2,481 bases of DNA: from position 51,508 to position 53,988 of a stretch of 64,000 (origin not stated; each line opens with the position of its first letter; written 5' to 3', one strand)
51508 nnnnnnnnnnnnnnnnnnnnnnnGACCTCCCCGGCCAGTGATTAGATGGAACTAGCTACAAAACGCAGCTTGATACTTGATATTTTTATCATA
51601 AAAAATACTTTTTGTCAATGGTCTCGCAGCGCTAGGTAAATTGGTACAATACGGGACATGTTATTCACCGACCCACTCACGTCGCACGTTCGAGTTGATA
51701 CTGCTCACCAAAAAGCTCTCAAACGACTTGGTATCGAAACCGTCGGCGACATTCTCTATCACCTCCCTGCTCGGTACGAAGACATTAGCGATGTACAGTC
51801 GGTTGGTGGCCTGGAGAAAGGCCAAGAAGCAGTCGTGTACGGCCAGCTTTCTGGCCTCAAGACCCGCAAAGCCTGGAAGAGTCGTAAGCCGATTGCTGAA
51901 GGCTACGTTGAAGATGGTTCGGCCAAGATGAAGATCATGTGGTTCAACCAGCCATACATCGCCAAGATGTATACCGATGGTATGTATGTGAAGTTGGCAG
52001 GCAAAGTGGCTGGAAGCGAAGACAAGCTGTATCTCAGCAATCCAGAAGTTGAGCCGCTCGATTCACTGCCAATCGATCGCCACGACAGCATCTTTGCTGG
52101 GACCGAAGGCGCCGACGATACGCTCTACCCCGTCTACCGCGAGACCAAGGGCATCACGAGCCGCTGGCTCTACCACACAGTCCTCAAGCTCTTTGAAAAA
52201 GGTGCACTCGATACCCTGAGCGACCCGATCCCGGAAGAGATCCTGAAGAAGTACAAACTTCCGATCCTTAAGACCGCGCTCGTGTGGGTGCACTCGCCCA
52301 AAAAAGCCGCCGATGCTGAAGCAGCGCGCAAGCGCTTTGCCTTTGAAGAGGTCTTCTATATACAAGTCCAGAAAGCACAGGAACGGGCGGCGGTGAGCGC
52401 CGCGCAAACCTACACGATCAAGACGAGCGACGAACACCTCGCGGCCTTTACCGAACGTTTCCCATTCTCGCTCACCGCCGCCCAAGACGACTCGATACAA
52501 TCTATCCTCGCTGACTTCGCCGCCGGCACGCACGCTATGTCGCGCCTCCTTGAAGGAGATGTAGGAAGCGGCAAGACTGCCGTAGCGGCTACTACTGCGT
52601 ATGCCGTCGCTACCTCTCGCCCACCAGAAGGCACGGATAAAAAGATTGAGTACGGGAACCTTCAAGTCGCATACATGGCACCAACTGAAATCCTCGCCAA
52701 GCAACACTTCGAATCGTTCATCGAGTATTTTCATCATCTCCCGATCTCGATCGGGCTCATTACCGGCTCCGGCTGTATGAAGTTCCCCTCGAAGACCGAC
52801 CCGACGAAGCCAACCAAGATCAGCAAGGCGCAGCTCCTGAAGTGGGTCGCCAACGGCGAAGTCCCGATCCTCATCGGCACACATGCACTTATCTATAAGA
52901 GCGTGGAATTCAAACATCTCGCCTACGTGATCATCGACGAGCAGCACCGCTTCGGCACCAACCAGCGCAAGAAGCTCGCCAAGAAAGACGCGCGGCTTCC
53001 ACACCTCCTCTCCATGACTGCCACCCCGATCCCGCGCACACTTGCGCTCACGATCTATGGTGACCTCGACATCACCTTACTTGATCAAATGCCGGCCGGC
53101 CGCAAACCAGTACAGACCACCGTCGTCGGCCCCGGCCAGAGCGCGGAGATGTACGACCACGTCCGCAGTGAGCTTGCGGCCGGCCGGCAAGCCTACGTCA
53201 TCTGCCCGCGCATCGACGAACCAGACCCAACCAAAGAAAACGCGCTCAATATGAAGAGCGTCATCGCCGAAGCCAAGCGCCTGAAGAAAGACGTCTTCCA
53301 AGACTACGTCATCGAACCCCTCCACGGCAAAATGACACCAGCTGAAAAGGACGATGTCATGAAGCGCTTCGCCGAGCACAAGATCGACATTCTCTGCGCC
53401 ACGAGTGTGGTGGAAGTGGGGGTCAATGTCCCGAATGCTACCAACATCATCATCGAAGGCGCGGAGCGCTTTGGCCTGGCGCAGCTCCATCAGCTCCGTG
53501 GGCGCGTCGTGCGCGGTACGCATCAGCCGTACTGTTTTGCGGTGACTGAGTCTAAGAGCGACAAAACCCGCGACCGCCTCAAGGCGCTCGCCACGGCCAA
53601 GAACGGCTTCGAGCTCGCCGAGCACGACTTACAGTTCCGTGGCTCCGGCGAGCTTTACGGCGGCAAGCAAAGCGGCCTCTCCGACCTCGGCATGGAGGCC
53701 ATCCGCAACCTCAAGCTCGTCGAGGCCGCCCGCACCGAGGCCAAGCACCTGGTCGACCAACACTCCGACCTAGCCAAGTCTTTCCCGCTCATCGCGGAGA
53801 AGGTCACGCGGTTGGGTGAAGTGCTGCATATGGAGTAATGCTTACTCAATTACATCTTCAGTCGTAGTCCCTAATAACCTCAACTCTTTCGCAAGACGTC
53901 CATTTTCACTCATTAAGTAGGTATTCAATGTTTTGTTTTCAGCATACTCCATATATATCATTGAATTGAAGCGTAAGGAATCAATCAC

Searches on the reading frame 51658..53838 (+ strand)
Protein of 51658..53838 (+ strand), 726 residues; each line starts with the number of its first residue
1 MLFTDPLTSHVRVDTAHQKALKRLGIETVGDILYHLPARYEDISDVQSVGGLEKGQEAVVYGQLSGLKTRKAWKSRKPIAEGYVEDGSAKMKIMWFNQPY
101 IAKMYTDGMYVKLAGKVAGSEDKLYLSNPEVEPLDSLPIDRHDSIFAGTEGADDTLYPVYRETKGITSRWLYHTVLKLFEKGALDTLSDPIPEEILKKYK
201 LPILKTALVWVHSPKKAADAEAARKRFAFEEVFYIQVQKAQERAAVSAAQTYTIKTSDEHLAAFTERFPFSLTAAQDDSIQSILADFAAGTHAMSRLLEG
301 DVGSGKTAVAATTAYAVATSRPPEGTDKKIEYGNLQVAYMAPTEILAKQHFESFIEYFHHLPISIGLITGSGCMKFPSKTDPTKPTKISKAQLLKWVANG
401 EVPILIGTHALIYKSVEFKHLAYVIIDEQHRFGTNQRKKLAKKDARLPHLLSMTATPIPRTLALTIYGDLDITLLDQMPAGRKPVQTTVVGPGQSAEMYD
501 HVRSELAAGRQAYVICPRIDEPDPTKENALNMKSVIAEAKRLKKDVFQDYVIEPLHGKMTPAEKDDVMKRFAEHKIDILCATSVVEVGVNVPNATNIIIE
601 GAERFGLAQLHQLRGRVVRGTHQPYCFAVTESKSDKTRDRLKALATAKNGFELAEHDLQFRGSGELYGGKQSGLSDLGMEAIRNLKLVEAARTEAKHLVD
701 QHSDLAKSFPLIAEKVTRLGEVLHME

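Call 57: search_protein_families(library=pfam, proteins=[window:51658-53838:+], max_evalue=0.00001)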
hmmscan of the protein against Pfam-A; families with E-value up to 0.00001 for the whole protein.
window:51658-53838:+ (726 aa): 6 families
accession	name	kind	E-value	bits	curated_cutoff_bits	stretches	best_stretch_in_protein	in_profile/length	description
PF00270.35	DEAD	-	2.5e-20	73.3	26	1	274-462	2-164/167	DEAD/DEAH box helicase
PF00271.37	Helicase_C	-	2.3e-17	63.7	23.5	1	507-619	13-108/110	Helicase conserved C-terminal domain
PF17191.10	RecG_wedge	-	5.6e-16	59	23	1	12-136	7-130/162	RecG wedge domain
PF04851.21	ResIII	-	5.2e-11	43.2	22.5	1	271-457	3-162/164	Type III restriction enzyme, res subunit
PF19833.4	RecG_dom3_C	-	1.6e-08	34.9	26.8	1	649-708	3-64/87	ATP-dependent DNA helicase RecG, domain 3, C-terminal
PF01336.31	tRNA_anti-codon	-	9.6e-06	25.9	27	0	64-134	7-75/75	OB-fold nucleic acid binding domain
